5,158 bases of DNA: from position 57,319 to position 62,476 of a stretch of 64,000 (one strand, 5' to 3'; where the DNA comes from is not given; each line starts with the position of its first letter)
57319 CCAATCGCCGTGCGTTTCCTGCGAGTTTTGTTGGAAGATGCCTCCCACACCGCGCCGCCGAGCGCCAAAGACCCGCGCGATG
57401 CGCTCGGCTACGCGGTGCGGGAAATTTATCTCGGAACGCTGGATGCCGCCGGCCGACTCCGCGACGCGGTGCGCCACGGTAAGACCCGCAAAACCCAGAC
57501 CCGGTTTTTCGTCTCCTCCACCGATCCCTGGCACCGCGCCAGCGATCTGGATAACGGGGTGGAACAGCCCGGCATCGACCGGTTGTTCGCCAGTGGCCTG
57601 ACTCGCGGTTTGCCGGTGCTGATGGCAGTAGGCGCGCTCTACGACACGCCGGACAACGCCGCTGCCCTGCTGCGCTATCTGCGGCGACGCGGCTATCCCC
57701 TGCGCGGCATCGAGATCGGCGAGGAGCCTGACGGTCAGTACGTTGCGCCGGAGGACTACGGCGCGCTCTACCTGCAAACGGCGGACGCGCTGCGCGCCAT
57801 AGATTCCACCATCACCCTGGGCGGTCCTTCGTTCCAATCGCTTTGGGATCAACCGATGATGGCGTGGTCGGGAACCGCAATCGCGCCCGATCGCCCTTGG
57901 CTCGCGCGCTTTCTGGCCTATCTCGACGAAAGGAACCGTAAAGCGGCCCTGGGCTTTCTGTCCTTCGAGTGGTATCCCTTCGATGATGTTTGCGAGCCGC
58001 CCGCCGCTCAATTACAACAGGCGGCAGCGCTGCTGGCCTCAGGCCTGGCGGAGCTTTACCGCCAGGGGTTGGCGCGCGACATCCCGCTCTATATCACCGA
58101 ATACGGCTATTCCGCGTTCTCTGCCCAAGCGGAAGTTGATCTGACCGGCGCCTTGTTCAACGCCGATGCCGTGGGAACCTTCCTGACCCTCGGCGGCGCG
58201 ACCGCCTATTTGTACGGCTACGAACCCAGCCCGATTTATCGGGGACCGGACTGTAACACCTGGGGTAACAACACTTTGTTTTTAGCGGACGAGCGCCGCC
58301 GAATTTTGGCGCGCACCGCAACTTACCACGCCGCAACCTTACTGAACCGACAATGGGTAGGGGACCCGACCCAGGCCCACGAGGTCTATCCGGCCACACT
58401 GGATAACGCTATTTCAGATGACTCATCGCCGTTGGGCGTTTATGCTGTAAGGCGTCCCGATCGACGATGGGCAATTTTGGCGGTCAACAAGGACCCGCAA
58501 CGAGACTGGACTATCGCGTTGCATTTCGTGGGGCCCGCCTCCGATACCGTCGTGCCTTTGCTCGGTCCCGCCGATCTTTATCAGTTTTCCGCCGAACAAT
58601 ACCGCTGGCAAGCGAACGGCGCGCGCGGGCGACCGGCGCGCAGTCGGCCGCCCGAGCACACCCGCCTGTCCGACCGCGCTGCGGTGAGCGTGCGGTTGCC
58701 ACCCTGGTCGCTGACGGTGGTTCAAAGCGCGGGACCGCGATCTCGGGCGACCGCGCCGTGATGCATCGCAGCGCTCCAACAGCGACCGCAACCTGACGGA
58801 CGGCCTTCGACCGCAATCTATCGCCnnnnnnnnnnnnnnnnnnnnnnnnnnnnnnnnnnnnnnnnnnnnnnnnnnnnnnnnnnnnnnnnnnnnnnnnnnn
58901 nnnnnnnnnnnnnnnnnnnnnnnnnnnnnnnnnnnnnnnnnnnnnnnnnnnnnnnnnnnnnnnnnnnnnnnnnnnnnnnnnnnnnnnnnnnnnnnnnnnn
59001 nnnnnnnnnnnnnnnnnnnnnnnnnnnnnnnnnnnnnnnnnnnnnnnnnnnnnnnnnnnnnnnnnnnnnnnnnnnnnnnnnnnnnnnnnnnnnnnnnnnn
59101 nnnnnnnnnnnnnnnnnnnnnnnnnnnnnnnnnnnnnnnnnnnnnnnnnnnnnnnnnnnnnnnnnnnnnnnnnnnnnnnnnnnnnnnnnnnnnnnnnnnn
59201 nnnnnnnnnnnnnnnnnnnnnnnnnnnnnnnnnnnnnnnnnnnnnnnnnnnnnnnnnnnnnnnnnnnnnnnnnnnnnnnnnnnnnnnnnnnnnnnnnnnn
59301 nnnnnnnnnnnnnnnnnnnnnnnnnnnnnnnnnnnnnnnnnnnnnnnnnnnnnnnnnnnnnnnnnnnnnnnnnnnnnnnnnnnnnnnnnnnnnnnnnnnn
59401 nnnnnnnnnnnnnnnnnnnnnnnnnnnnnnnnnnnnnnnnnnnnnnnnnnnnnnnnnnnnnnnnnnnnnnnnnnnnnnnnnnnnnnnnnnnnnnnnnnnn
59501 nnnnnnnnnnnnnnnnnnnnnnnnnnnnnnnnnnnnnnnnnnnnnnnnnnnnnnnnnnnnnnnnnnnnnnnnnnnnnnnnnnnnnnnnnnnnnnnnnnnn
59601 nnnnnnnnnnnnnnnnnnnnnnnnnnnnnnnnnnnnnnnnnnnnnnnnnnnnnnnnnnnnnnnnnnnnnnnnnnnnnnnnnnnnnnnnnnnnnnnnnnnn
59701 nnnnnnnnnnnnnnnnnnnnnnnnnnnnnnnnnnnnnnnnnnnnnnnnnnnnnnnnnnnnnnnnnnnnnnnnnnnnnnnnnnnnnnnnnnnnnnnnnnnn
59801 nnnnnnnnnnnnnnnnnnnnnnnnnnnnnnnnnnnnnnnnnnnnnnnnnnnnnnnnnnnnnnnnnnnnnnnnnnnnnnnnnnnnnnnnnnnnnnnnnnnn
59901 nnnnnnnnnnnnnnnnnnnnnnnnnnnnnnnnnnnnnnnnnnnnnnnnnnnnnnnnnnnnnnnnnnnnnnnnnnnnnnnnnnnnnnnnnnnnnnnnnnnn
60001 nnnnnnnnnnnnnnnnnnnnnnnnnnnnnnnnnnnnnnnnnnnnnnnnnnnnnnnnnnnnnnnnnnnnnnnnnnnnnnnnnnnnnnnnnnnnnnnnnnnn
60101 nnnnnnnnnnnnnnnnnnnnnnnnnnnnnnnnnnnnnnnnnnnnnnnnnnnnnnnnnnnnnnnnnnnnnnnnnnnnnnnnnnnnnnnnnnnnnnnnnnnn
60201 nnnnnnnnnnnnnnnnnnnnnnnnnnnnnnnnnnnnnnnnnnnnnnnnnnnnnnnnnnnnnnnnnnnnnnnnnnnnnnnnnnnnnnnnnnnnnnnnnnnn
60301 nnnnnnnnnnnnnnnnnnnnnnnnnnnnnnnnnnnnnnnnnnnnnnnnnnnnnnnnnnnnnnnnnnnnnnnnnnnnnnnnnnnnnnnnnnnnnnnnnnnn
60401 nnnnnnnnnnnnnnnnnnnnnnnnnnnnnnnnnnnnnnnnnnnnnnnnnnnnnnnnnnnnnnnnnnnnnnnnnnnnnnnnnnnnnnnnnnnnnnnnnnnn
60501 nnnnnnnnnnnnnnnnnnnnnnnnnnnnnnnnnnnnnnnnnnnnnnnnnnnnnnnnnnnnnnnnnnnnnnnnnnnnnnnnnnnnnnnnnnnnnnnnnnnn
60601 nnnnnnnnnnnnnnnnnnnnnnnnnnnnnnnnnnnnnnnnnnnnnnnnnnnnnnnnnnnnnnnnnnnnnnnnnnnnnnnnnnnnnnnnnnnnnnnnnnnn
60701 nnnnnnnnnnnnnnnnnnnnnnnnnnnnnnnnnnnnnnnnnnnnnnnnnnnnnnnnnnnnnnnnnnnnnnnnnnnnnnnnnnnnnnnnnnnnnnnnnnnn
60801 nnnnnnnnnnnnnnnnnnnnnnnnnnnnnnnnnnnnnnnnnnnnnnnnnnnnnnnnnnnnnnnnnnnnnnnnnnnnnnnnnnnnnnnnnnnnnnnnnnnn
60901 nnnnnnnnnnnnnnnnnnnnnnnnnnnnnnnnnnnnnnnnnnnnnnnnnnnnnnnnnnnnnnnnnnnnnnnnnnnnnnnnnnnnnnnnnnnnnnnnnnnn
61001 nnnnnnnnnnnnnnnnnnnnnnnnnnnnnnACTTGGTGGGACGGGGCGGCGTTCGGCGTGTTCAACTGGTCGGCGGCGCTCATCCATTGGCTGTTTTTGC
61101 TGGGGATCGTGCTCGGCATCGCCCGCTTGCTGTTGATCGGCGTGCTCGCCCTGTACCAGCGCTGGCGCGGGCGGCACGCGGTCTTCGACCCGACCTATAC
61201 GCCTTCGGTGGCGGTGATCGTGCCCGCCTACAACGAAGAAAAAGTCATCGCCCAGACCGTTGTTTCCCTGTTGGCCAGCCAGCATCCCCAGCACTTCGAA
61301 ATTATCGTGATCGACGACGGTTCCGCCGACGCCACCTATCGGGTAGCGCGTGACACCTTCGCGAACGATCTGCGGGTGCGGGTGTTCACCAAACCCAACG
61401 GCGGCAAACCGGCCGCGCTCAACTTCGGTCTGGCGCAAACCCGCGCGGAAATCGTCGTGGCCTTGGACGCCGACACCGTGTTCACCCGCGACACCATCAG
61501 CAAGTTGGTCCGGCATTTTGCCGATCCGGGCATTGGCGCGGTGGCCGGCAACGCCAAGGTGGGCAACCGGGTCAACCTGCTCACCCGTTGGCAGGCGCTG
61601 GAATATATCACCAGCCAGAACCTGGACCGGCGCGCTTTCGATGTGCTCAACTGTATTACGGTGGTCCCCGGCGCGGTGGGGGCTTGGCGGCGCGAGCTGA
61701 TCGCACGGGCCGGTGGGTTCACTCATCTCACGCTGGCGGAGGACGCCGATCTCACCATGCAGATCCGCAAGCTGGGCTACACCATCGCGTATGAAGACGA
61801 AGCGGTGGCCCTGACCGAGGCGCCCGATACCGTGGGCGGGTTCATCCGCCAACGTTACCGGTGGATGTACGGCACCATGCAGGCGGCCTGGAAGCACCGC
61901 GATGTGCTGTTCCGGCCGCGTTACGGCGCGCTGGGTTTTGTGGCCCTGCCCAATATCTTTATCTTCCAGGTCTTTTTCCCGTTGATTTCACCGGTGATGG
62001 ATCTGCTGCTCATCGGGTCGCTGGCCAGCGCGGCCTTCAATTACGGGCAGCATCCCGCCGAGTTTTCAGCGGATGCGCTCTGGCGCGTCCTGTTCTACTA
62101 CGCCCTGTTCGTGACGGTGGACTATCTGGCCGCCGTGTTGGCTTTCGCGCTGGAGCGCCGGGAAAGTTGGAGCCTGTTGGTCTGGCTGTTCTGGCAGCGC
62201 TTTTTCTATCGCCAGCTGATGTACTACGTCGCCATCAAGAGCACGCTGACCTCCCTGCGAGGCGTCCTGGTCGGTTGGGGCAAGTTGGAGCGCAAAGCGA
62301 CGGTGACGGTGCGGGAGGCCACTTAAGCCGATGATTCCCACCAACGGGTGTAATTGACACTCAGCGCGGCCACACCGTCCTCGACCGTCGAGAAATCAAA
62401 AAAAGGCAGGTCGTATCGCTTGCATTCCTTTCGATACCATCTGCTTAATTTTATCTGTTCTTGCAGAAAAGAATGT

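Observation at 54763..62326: Polysaccharide/oligosaccharide locus combining NodI/NodJ-like exporter, secreted glycosidase-like protein and a NodB+NodC-like fusion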

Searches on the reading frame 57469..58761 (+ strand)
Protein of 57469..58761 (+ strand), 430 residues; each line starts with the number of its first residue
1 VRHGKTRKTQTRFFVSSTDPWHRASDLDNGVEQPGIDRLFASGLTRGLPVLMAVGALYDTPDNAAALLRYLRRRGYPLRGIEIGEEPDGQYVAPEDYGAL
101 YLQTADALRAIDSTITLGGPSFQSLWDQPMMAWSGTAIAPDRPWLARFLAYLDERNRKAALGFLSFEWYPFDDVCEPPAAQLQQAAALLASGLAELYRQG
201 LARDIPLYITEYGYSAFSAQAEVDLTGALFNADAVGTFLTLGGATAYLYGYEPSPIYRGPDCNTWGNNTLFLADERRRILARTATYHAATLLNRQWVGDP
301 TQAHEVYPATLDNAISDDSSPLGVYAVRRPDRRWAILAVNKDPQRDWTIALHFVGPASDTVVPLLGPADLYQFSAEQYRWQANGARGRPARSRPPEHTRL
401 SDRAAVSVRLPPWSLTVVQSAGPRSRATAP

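Call 94: search_solved_structures(query=window:57469-58761:+, max_evalue=10, show_alignments=4)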
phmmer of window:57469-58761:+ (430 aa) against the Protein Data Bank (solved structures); distinct sequences matched with E-value up to 10: 5.
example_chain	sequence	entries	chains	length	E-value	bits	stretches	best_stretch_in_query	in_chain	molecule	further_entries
2bs9_A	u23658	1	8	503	0.21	13.5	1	95-244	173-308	BETA-XYLOSIDASE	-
1w91_A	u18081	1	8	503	0.21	13.5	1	95-244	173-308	BETA-XYLOSIDASE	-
2bfg_A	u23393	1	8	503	0.23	13.3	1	95-244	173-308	BETA-XYLOSIDASE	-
5ukv_A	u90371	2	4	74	0.89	11.4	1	190-212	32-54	ATP-binding protein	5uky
6z16_E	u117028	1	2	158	2.7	9.8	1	277-341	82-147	Multisubunit Na+/H+ antiporter, E subunit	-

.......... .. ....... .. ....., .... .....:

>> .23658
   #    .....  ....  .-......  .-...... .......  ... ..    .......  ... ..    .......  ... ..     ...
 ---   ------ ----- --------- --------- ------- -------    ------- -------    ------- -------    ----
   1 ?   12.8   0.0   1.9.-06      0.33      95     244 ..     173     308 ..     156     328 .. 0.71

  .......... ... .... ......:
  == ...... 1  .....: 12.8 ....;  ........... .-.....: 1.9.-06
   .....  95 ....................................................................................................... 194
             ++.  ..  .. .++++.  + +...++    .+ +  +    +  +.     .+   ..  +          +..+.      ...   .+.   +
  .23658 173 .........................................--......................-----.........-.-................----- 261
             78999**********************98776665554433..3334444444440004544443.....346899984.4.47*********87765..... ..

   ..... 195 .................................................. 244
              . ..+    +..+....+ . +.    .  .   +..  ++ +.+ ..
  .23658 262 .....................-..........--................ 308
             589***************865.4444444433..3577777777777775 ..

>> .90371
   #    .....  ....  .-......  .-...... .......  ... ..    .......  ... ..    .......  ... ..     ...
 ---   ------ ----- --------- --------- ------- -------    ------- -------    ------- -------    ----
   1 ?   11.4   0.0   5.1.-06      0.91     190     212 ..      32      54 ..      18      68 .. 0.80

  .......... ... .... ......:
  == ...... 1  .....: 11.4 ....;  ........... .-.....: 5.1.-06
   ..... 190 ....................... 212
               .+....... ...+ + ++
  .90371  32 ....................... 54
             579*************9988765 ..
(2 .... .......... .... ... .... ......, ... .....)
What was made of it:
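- On Clan GH-A / GH39: E510 aligns with the ITEYN Glu of XynB1, E278 as counted on the printed alignment (call 94).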

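Call 103: search_protein_representatives(protein=window:57469-58761:+)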
Query: 430 residues. Proteins with E-value up to 0.001 (for the whole library): 715; up to 1e-10: 427; up to 1e-30: 160. The best 150 are listed.
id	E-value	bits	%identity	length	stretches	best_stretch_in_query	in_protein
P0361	3.9e-137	474.0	41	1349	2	7-419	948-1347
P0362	1.3e-108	380.0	47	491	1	1-424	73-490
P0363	3.1e-108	378.8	46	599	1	2-420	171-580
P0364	2.2e-107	376.0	47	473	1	3-428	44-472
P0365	2.8e-106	372.3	44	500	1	2-420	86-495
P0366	8.9e-104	364.1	48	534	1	9-419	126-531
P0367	1.3e-103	363.5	89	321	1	1-179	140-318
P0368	4.5e-103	361.8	44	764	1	8-419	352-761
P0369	5.3e-103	361.5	46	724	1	2-423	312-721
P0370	4.6e-102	358.4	45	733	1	1-419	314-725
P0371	2.5e-101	356.0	46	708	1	3-419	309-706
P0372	1.0e-100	354.0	44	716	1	2-419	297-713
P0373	2.8e-100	352.5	45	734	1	2-420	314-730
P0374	2.3e-99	349.5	52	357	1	51-420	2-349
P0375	1.1e-98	347.3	45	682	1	1-424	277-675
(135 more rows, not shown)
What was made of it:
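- Closest known: PslG. Different: It belongs to a small, isolated family (call 103).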

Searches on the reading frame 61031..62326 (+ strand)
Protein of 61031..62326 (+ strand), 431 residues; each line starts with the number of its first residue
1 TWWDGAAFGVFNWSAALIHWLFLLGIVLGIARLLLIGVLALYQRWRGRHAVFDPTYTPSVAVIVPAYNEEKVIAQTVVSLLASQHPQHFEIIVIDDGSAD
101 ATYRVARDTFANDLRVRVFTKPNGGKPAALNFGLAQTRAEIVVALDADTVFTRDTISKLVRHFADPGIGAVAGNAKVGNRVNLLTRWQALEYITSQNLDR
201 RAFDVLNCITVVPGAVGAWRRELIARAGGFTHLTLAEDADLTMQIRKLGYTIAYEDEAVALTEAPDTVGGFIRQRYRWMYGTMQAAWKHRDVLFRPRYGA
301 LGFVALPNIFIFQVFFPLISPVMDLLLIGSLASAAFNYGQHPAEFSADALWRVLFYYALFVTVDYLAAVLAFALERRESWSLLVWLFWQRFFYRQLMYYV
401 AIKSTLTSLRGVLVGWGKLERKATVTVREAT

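Call 75: search_dna_similar(query=window:61031-62326:+, collection=plasmids, mode=protein, max_rows=45, rows=spread, max_evalue=1e-15)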
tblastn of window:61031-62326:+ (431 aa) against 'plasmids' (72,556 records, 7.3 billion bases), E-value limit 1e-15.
Records with a match: 657; places in all: 676; records where one place covers at least 80% of the query: 70.
Best place of each record, by identity: <60% 657.
By first word of the organism name: Ralstonia 129; Rhizobium 122; Bacillus 109; Sinorhizobium 74; Escherichia 29; Lactiplantibacillus 12; Mesorhizobium 11; Acinetobacter 10; Lactococcus 9; Bradyrhizobium 9; and 65 more.
By predicted mobility (MOB-suite, as given by PLSDB): conjugative 323; non-mobilizable 167; mobilizable 167.
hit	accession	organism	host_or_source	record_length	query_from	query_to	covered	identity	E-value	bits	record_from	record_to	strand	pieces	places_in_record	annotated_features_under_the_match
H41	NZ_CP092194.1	Deinococcus sp. KNUC1210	Setaria viridis,cell ...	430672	5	429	99%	51.8%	9e-126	408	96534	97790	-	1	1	glycosyltransferase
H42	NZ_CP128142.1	Bacillus mycoides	bacterial isolate,field soil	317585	3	425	98%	46.9%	6e-121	394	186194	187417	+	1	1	glycosyltransferase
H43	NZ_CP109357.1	Streptomyces sp. NBC_01562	-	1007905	54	425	86%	44.9%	2e-75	263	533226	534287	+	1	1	record has no annotation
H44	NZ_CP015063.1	Mesorhizobium ciceri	Cicer arietinum,Pure Sample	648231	5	421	97%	29.3%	7e-38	154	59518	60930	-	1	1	glycosyltransferase family 2 protein | HEAT repeat domain-containing protein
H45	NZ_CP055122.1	Lactiplantibacillus plantarum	culture,Human GI tract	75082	34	409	87%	26.1%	5e-21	103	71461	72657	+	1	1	glycosyltransferase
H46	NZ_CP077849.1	Acinetobacter baumannii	Homo sapiens,Rectal swab_P28_BU14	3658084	54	421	85%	26.1%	3e-22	107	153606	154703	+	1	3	none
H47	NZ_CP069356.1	Microvirga sp. VF16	Vachellia farnesiana,Cell culture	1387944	20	284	61%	34.4%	4e-42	166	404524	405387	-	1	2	none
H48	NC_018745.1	Emticicia oligotrophica DSM 17448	warm spring water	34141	17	324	71%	27.4%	1e-34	144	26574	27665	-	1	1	glycosyltransferase family 2 protein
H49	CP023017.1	Ralstonia solanacearum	Solanum tuberosum,single cell,Potato ...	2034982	37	297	61%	30.5%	3e-28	125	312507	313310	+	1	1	pgaC: poly-beta-1,6 N-acetyl-D-glucosamine synthase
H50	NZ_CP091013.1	Burkholderia cenocepacia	-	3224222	58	296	55%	31.5%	2e-29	129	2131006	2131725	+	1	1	none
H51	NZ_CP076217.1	Bacillus anthracis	soil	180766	53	315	61%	28.3%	2e-17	92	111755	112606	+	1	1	hasA: hyaluronan synthase HasA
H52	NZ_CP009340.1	Bacillus anthracis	pig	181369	53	315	61%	28.3%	3e-17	92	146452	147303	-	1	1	hasA: hyaluronan synthase HasA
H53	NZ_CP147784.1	Bacillus anthracis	cell culture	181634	53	315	61%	28.3%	3e-17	92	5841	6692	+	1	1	hasA: hyaluronan synthase HasA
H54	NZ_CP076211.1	Bacillus anthracis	-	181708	53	315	61%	28.3%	3e-17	92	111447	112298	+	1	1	hasA: hyaluronan synthase HasA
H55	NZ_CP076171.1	Bacillus anthracis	cattle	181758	53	315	61%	28.3%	3e-17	92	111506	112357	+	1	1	hasA: hyaluronan synthase HasA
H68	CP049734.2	Rhizobium leguminosarum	Pisum sativum,Pisum sativum nodules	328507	58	282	52%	31.6%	2e-22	108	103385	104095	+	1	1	nodC: chitooligosaccharide synthase NodC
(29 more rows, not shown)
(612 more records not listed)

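Call 76: get_annotated_region(hit=H49, flank=5000)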
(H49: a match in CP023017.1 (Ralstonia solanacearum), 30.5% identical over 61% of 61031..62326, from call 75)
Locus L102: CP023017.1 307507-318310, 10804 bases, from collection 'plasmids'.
description: Ralstonia solanacearum strain SL3022 plasmid unnamed, complete sequence
organism: Ralstonia solanacearum (NCBI taxid 305)
taxonomy: Bacteria; Pseudomonadota; Betaproteobacteria; Burkholderiales; Burkholderiaceae; Ralstonia; Ralstonia solanacearum
host: -; source: Solanum tuberosum,single cell,Potato bacterial wilt; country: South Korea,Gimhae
typing (MOB-suite, as given by PLSDB): non-mobilizable
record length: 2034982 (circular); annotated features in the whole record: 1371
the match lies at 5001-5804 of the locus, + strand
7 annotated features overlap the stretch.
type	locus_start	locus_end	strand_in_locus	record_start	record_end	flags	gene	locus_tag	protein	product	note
CDS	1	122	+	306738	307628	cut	-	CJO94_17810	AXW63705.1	LuxR family transcriptional regulator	-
CDS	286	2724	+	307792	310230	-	pgaA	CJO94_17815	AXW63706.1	poly-beta-1,6 N-acetyl-D-glucosamine export porin PgaA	-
CDS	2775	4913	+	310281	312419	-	pgaB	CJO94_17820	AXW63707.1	poly-beta-1,6-N-acetyl-D-glucosamine N-deacetylase PgaB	-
CDS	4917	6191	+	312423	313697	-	pgaC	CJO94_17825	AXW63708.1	poly-beta-1,6 N-acetyl-D-glucosamine synthase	-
CDS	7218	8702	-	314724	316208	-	-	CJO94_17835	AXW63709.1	histidine kinase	-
CDS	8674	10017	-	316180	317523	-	-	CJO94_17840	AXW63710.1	HlyD family type I secretion periplasmic adaptor subunit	-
CDS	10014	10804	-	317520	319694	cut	-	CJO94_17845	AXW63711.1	type I secretion system permease/ATPase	-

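Call 77: get_annotated_region(hit=H51, flank=1500)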
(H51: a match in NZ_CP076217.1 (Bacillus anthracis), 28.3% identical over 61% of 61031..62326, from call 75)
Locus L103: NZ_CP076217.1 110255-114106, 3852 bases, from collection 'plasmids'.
description: Bacillus anthracis strain SA020 plasmid pXO1, complete sequence
organism: Bacillus anthracis (NCBI taxid 1392)
taxonomy: Bacteria; Bacillota; Bacilli; Bacillales; Bacillaceae; Bacillus; Bacillus anthracis
host: -; source: soil; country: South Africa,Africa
typing (MOB-suite, as given by PLSDB): conjugative; replicon rep_cluster_125; relaxase MOBP; mating-pair formation MPF_T
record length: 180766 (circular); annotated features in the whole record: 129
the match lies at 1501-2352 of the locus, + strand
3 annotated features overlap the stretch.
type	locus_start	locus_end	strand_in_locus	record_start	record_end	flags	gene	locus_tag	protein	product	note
predicted_resistance_gene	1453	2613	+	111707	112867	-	hasA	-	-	hyaluronan synthase HasA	predicted by amrfinderplus; class ; identity 98.19%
CDS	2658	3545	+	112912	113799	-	galU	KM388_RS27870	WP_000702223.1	UTP--glucose-1-phosphate uridylyltransferase GalU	GO:0009225 - nucleotide-sugar metabolic process [Evidence IEA]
CDS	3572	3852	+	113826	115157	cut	-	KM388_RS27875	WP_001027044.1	UDP-glucose/GDP-mannose dehydrogenase family protein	-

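Call 78: get_annotated_region(hit=H68, flank=1500)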
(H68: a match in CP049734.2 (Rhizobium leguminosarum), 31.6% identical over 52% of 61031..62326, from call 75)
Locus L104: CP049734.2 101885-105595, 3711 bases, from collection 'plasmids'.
description: Rhizobium leguminosarum strain A1 plasmid pRLa11, complete sequence
organism: Rhizobium leguminosarum (NCBI taxid 384)
taxonomy: Bacteria; Pseudomonadota; Alphaproteobacteria; Hyphomicrobiales; Rhizobiaceae; Rhizobium; Rhizobium leguminosarum
host: -; source: Pisum sativum,Pisum sativum nodules; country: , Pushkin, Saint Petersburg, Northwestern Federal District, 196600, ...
typing (MOB-suite, as given by PLSDB): conjugative; relaxase MOBP; mating-pair formation MPF_T
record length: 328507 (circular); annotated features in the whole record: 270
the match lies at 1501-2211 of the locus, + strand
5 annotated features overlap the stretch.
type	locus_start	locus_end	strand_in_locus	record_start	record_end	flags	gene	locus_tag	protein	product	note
CDS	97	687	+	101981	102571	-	nodA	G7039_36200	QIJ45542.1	NodA family N-acyltransferase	-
CDS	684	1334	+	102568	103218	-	nodB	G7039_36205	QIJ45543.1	chitooligosaccharide deacetylase NodB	-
CDS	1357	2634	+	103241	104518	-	nodC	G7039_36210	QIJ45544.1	chitooligosaccharide synthase NodC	-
CDS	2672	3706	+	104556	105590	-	nodI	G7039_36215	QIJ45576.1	nodulation factor ABC transporter ATP-binding protein NodI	-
CDS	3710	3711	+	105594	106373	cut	-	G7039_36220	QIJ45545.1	ABC transporter permease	-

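Call 80: get_annotated_region(hit=H47, flank=4000)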
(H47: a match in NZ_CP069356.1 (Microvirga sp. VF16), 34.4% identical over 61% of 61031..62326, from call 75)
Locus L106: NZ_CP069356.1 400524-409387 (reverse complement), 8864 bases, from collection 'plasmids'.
description: Microvirga sp. VF16 plasmid pMVF16-2, complete sequence
organism: Microvirga sp. VF16 (NCBI taxid 2807101)
taxonomy: Bacteria; Pseudomonadota; Alphaproteobacteria; Hyphomicrobiales; Methylobacteriaceae; Microvirga; Microvirga sp. VF16
host: -; source: Vachellia farnesiana,Cell culture; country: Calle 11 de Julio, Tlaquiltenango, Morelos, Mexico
typing (MOB-suite, as given by PLSDB): non-mobilizable
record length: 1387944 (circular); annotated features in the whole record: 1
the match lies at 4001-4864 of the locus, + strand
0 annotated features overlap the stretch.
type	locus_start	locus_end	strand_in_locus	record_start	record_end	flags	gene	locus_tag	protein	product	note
